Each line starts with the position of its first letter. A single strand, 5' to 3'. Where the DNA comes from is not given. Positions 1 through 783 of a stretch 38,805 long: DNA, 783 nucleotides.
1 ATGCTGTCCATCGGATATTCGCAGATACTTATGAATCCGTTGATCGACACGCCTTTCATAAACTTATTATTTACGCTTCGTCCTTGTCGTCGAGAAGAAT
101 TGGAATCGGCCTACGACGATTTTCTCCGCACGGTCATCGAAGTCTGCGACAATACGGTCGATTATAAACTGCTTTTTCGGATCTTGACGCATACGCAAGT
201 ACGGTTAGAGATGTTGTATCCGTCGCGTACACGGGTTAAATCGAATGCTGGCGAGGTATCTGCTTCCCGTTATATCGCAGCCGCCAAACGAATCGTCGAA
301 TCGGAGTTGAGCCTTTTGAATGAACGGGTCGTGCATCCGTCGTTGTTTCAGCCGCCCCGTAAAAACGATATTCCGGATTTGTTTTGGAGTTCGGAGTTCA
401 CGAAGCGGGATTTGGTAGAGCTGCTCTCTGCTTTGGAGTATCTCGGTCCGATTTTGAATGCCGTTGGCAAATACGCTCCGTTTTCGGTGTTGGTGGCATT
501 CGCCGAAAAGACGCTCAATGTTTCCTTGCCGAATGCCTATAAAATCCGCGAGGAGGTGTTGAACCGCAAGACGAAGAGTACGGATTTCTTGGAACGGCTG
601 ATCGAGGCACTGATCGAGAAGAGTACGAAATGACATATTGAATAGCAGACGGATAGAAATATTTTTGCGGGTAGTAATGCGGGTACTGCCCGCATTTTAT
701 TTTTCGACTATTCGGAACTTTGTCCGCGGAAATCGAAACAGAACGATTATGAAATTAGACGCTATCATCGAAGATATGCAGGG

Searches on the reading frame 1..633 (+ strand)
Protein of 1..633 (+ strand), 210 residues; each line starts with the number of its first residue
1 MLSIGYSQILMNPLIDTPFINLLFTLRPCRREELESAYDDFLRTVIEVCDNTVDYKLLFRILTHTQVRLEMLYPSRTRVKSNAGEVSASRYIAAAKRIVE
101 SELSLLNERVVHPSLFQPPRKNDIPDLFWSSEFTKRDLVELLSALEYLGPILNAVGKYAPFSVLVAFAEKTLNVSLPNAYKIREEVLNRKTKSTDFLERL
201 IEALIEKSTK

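Call 22: search_protein_families(library=pfam, proteins=[window:1-633:+], max_evalue=0.05)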
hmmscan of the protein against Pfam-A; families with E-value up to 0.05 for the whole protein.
window:1-633:+ (210 aa): 1 family
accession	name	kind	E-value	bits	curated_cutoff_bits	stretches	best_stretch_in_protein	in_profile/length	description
PF09357.15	RteC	-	4.3e-08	33.5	25.3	1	54-207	68-214/219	RteC protein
